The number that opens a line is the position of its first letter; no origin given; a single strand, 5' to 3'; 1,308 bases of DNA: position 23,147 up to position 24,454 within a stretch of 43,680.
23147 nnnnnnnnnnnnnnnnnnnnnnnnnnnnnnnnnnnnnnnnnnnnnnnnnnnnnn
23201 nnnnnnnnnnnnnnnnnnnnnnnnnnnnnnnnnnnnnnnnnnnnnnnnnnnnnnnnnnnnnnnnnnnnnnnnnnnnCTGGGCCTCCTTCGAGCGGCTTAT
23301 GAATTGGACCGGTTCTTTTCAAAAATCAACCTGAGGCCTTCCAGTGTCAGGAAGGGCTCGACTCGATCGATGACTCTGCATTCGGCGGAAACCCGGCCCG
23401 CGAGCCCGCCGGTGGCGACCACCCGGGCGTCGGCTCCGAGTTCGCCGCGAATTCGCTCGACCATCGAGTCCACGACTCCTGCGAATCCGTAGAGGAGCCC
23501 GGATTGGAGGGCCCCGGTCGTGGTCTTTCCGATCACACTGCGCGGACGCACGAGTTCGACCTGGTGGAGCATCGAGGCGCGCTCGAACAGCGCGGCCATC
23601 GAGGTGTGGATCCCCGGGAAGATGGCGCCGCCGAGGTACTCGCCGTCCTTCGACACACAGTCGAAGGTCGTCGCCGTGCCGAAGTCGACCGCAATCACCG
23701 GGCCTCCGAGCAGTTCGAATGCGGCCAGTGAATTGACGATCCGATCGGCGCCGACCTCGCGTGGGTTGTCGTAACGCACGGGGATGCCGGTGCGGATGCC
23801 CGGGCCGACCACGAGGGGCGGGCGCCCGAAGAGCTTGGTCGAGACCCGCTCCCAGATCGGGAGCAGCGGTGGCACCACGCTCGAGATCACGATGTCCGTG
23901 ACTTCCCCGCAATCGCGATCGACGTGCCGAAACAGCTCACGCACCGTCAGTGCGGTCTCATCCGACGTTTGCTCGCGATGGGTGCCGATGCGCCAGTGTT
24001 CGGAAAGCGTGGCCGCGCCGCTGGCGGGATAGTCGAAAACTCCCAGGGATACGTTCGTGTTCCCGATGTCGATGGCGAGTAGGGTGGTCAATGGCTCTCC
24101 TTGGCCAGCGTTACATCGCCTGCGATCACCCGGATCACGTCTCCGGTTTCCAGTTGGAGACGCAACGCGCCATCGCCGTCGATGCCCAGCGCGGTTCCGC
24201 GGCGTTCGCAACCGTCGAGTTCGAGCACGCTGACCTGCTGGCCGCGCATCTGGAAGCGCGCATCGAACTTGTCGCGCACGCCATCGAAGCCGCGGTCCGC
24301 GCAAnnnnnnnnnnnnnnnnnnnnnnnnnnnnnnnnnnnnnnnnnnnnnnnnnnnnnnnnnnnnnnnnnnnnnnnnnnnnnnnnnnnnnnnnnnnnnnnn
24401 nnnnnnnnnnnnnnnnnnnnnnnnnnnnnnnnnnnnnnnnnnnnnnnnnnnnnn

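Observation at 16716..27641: Genomic co-localisation of four polarity-hub component types (MglA-like, helical-repeat, degenerate GGDEF, RomR-like)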

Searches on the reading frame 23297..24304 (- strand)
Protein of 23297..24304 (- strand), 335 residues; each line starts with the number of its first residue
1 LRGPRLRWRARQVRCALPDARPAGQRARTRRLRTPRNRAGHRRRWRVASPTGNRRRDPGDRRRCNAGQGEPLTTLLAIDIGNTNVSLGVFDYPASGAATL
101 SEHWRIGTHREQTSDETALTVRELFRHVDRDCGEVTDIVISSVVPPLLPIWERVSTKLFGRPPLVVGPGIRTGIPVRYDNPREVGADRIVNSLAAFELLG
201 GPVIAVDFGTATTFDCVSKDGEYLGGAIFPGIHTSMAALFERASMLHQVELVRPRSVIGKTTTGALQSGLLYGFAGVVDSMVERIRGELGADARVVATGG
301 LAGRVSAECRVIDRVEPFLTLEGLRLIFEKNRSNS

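Call 4: search_protein_families(library=pfam, proteins=[window:23297-24304:-], max_evalue=0.01)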
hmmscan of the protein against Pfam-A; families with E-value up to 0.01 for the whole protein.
window:23297-24304:- (335 aa): 1 family
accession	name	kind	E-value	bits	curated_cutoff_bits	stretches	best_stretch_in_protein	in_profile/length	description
PF03309.20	Pan_kinase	-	2.4e-69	233.7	24.7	1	75-284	1-205/205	Type III pantothenate kinase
